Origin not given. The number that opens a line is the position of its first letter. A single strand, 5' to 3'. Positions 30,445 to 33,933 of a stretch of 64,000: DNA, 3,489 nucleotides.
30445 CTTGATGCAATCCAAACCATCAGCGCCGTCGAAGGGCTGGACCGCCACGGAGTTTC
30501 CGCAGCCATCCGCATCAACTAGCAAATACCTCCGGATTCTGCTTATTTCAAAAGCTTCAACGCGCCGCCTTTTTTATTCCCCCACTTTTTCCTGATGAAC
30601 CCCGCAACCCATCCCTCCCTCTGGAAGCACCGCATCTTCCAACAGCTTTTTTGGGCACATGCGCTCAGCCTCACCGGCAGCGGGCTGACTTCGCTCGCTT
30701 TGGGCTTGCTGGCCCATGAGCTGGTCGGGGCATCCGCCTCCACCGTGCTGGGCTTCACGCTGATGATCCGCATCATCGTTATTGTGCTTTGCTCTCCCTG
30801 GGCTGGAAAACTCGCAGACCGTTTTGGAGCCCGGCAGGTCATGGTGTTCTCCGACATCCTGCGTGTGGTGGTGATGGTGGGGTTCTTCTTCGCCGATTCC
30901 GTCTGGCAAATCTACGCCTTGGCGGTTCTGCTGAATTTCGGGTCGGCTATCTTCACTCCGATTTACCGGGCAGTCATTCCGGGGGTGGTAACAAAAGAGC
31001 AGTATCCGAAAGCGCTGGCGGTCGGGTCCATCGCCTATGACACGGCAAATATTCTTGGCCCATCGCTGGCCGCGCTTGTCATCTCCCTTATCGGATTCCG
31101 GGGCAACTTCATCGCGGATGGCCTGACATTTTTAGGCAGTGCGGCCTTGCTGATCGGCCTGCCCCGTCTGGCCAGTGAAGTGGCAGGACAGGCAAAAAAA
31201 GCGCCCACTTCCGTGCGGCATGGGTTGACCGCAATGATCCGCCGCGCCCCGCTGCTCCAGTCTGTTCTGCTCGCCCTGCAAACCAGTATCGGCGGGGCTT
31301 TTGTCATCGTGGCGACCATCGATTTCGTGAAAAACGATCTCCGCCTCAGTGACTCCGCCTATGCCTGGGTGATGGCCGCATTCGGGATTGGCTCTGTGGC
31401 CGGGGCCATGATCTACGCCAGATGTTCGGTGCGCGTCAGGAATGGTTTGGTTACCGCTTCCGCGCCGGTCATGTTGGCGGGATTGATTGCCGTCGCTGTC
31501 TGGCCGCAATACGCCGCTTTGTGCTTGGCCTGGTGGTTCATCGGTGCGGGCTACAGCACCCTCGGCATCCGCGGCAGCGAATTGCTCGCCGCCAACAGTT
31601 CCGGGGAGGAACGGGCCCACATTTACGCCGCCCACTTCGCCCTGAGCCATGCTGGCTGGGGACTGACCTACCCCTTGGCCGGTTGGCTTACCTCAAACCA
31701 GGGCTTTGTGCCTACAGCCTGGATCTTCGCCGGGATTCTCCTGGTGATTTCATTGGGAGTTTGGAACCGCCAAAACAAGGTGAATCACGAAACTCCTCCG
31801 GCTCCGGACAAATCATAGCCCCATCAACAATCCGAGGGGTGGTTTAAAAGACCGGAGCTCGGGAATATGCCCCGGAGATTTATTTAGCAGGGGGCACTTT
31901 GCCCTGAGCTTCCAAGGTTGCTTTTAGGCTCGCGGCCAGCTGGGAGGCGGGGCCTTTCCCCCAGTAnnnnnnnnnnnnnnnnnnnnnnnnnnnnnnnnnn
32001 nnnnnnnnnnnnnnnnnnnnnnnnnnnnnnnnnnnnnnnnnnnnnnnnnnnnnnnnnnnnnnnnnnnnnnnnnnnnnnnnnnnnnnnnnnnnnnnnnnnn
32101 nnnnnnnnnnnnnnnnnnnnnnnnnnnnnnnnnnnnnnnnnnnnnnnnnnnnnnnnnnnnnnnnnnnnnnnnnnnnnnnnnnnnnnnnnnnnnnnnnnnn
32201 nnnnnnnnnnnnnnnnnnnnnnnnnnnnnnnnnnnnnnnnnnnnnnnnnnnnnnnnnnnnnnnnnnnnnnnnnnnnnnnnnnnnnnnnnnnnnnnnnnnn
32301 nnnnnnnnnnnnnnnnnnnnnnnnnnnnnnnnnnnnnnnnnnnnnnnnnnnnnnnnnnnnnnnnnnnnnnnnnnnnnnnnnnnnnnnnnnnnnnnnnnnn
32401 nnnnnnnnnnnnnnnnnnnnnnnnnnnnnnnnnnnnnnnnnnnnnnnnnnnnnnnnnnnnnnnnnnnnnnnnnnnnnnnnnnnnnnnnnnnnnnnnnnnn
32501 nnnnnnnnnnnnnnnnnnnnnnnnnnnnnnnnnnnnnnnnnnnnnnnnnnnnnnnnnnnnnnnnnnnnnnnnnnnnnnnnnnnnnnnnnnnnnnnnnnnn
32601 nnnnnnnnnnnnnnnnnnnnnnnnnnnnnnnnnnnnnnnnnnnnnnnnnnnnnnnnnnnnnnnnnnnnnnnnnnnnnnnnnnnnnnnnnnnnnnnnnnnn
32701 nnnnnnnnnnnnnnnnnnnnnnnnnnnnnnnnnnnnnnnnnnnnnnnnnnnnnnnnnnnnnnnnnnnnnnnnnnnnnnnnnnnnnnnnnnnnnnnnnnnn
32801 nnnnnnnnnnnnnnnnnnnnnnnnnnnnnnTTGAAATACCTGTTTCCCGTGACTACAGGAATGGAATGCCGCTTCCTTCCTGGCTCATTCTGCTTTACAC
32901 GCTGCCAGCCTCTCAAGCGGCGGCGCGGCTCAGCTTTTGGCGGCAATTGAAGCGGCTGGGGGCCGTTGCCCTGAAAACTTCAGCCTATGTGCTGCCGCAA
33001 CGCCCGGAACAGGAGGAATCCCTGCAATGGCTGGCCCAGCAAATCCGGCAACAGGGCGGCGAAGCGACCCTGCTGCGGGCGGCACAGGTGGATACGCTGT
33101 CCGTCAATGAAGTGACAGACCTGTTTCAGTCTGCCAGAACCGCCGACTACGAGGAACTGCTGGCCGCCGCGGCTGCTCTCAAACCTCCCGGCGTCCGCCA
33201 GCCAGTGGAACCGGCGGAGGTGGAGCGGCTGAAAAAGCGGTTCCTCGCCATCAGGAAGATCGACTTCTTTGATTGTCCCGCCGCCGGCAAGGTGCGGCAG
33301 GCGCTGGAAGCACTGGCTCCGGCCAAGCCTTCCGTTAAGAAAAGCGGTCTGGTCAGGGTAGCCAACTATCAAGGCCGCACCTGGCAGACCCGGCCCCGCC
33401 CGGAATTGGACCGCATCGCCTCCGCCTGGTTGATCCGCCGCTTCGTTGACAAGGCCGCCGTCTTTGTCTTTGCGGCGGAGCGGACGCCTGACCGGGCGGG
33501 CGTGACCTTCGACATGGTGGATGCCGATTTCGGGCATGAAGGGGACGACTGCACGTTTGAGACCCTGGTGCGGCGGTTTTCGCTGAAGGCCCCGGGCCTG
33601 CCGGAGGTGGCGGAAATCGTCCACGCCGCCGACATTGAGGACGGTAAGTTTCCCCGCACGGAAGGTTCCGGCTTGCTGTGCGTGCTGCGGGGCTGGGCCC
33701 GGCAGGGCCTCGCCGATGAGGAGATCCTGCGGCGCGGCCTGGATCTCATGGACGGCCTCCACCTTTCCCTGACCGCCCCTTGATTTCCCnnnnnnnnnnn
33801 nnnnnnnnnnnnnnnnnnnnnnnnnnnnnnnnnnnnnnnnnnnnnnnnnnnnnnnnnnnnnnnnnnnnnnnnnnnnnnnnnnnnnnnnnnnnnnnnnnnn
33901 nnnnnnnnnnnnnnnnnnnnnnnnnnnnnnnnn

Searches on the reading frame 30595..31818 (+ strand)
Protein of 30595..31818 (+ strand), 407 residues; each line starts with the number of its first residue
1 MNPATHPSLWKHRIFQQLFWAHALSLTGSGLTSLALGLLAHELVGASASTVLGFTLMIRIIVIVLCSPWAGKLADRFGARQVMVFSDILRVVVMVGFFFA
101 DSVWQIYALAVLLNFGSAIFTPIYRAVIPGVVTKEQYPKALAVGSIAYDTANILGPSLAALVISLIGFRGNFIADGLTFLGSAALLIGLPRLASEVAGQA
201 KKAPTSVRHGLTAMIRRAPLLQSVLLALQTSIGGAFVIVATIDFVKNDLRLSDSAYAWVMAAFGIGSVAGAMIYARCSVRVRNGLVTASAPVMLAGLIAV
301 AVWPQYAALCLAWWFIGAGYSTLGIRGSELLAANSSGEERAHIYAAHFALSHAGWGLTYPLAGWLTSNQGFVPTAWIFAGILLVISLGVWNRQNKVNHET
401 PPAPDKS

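Call 5: search_protein_families(library=pfam, proteins=[window:30595-31818:+])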
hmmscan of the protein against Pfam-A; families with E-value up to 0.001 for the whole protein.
window:30595-31818:+ (407 aa): 2 families
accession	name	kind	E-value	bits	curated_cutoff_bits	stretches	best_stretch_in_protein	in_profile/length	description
PF07690.21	MFS_1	-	4.5e-37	128.2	33.4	2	18-239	1-221/347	Major Facilitator Superfamily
PF05977.19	MFS_3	-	3e-17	62.7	27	1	11-320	8-321/524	Transmembrane secretion effector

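Call 6: search_protein_families(library=ncbifam, proteins=[window:30595-31818:+])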
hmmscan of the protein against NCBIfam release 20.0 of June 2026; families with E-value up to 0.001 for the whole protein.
window:30595-31818:+ (407 aa): 21 families
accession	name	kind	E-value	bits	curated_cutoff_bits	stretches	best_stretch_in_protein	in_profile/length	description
TIGR00900.1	2A0121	subfamily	1.2e-56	192.7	319.6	1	15-368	1-362/364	H+ Antiporter protein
NF007792.0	PRK10489.1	equivalog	5.1e-15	55.4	324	1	9-312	13-320/419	enterobactin transporter EntS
TIGR00880.1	2_A_01_02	superfamily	1.7e-14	54.2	131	1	61-187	9-135/141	multidrug resistance protein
NF006386.0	PRK08633.1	equivalog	2.1e-11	42.3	1221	1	54-355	51-371/1147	acyl-[ACP]--phospholipid O-acyltransferase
NF000245.1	macrolide_MefA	exception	3.6e-08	32.9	675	1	10-306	7-308/405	macrolide efflux MFS transporter Mef(A)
NF000051.1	macrolide_MefB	exception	1.2e-07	31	800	1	10-247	7-252/409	macrolide efflux MFS transporter Mef(B)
NF002921.0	PRK03545.1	equivalog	2.8e-06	26.5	401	1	50-325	48-317/396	sugar transporter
TIGR00881.1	2A0104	subfamily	3.4e-06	26.3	407.75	1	50-166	30-146/379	phosphoglycerate transporter protein PgtP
TIGR00890.1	2A0111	subfamily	4.9e-06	25.7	374.85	1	49-119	37-107/377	oxalate/formate antiport family MFS transporter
TIGR00883.1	2A0106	subfamily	5.7e-06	25.6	443.45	1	45-162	257-374/400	metabolite/H+ symporter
NF033135.1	cmx_cmrA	equivalog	9.9e-06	24.9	400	1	63-379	51-361/374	Cmx/CmrA family chloramphenicol efflux MFS transporter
TIGR00899.1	2A0120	subfamily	1.3e-05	24.5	522.3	0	44-308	28-284/375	sugar efflux transporter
NF007799.0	PRK10504.1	subfamily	1.3e-05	24.3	426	1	57-172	52-167/471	multidrug transporter subunit MdtD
TIGR00895.1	2A0115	subfamily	3.3e-05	23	418.55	1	51-178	53-180/398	aromatic acid/H+ symport family MFS transporter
NF005291.0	PRK06814.1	equivalog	4.3e-05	21.6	1349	1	8-290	6-298/1140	acyl-[ACP]--phospholipid O-acyltransferase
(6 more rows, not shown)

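Call 70: search_dna_similar(query=window:30595-31815:+, collection=plasmids, mode=protein, max_rows=25, max_evalue=1e-10)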
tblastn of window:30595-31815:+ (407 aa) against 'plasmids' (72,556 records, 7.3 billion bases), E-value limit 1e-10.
Records with a match: 667; places in all: 673; records where one place covers at least 80% of the query: 642.
Best place of each record, by identity: <60% 667.
By first word of the organism name: Klebsiella 193; Enterobacter 61; Phaeobacter 58; Sinorhizobium 52; Pseudosulfitobacter 31; Acinetobacter 22; Leisingera 17; Pseudomonas 13; Shinella 11; Escherichia 11; and 86 more.
By predicted mobility (MOB-suite, as given by PLSDB): conjugative 320; non-mobilizable 288; mobilizable 59.
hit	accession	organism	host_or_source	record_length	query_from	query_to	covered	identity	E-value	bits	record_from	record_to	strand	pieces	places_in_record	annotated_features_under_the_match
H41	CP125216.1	Pseudomonas juntendi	Whole organism,peat soil samples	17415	8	404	98%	37.1%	7e-50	188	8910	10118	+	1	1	MFS transporter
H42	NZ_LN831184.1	Vibrio cholerae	New Delhi seepage water sample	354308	8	404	98%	36.9%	1e-48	184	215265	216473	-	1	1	MFS transporter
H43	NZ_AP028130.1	Vibrio fluvialis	Homo sapiens,Stool sample from a ...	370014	8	404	98%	36.9%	1e-48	184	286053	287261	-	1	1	MFS transporter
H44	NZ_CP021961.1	Klebsiella pneumoniae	-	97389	8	401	97%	37.0%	4e-49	186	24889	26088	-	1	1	MFS transporter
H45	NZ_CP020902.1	Klebsiella pneumoniae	Homo sapiens,urine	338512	8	401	97%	37.0%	4e-49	186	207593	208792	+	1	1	MFS transporter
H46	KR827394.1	uncultured bacterium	-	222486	8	401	97%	37.0%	9e-49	184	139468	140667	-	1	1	putative NreB protein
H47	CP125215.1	Pseudomonas juntendi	Whole organism,peat soil samples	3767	8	401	95%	37.2%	8e-40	190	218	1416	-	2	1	none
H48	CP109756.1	Pseudomonas aeruginosa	Homo sapiens,whole organism,swab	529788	8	404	98%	35.8%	7e-50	188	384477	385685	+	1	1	MFS transporter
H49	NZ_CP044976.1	Hydrogenophaga sp. PBL-H3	-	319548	8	404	98%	35.8%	1e-49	187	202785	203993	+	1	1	MFS transporter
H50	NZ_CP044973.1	Hydrogenophaga sp. PBL-H3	-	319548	8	404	98%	35.8%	1e-49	187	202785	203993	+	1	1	MFS transporter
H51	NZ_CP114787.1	Roseibium sp. Sym1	Symbiodiniaceae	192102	11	407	98%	35.8%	2e-45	174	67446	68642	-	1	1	MFS transporter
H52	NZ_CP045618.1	Roseibium aggregatum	-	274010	8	404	98%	35.5%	8e-48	182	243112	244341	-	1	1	MFS transporter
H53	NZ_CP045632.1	Roseibium aggregatum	-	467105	8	404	98%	35.5%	3e-46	177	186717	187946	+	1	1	MFS transporter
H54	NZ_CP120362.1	Chelativorans sp. AA-79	single cell,petroleum contaminated soil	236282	8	374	90%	38.4%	9e-48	182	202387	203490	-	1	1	MFS transporter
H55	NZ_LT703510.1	Mycobacterium intracellulare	natural / free-living,environmental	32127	8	394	95%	36.3%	4e-45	174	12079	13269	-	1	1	MFS transporter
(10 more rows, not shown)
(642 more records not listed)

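Call 71: get_annotated_region(hit=H46, flank=4000)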
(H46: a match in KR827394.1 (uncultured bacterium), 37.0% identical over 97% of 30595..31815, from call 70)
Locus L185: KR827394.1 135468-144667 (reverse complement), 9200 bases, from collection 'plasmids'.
description: Uncultured bacterium plasmid pKAZ5, complete sequence
organism: uncultured bacterium (NCBI taxid 77133)
taxonomy: Bacteria; ; ; ; ; ; uncultured bacterium
host: -; source: -; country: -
typing (MOB-suite, as given by PLSDB): conjugative; replicon IncC,rep_cluster_2238; relaxase MOBH,MOBH,MOBP; mating-pair formation MPF_F
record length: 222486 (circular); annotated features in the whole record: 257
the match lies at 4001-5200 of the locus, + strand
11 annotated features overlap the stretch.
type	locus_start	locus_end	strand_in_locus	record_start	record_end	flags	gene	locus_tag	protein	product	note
CDS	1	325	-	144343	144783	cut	-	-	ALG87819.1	RND multidrug efflux transporter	-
CDS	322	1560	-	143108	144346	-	-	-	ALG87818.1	putative Co/Zn/Cd efflux system membrane fusion protein / Multidrug efflux membrane fusion protein MexE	-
CDS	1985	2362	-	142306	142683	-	-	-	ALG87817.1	Transcriptional regulator, ArsR family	-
CDS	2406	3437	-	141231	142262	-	-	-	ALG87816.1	Cobalt-zinc-cadmium resistance protein CzcD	-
CDS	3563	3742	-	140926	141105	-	-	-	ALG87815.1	hypothetical protein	-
CDS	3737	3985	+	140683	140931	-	-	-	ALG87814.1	NreA-like protein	-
CDS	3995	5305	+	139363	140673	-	-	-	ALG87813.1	putative NreB protein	-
CDS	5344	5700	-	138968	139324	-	-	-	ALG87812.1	Transcriptional regulator, ArsR family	-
CDS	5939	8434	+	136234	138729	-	-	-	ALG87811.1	Lead, cadmium, zinc and mercury transporting ATPase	-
CDS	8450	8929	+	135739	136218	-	-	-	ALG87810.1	HTH-type transcriptional regulator cueR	-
CDS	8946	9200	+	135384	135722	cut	-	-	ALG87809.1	Ferredoxin, 2Fe-2S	-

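Call 72: get_annotated_region(hit=H44, flank=4000)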
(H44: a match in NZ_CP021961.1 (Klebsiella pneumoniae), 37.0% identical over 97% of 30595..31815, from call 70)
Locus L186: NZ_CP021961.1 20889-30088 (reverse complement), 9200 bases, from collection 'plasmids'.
description: Klebsiella pneumoniae strain AR_0139 plasmid tig00000006, complete sequence
organism: Klebsiella pneumoniae (NCBI taxid 573)
taxonomy: Bacteria; Pseudomonadota; Gammaproteobacteria; Enterobacterales; Enterobacteriaceae; Klebsiella; Klebsiella pneumoniae
host: -; source: -; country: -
typing (MOB-suite, as given by PLSDB): non-mobilizable; replicon IncFIB,IncHI1B
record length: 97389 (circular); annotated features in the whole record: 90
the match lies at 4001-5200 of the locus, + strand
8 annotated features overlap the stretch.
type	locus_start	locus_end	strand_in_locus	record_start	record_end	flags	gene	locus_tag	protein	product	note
CDS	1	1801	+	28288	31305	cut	-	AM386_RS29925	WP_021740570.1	Tn3-like element IS3000 family transposase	GO:0006313 - DNA transposition [Evidence IEA]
CDS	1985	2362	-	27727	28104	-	-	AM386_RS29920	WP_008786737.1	metalloregulator ArsR/SmtB family transcription factor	GO:0006355 - regulation of DNA-templated transcription [Evidence IEA]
CDS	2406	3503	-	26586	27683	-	-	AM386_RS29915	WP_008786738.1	cation diffusion facilitator family transporter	GO:0006812 - monoatomic cation transport [Evidence IEA]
CDS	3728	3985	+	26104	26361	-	-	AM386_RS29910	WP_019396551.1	metal-sensing transcriptional repressor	-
CDS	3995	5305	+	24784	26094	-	-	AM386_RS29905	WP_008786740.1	MFS transporter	GO:0055085 - transmembrane transport [Evidence IEA]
CDS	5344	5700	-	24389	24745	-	-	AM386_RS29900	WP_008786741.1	metalloregulator ArsR/SmtB family transcription factor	GO:0006355 - regulation of DNA-templated transcription [Evidence IEA]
CDS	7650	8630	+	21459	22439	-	-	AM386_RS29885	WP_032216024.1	IS5-like element ISKpn26 family transposase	GO:0006313 - DNA transposition [Evidence IEA]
CDS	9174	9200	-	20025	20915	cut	-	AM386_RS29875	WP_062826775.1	FRG domain-containing protein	-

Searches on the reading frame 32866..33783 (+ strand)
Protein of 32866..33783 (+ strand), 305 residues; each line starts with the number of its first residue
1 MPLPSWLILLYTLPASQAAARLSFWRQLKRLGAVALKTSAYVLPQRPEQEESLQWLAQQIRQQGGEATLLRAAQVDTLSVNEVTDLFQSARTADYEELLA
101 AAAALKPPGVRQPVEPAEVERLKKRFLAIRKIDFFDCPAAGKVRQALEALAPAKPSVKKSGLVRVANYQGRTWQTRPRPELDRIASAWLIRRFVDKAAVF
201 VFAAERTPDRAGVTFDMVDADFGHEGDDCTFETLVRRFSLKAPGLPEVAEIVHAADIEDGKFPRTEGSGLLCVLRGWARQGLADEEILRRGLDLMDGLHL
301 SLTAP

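Call 6: search_protein_families(library=ncbifam, proteins=[window:32866-33783:+])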
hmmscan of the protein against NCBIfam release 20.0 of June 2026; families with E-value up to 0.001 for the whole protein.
window:32866-33783:+ (305 aa): 0 families

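Call 17: search_protein_families(library=pfam, proteins=[window:32866-33783:+], max_evalue=0.01)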
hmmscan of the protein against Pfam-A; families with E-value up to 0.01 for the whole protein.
window:32866-33783:+ (305 aa): 3 families
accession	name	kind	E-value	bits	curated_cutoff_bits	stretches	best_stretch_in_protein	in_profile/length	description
PF09828.14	ChrB_C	-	2e-37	129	25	1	173-299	1-129/132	ChrB, C-terminal domain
PF20229.3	ChrB_N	-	2.2e-17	63.8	23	1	21-102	1-82/159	Protein ChrB, N-terminal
PF20803.2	PaaX_M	-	9.2e-06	26.1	24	1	5-50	7-52/83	PaaX protein central Cas2-like domain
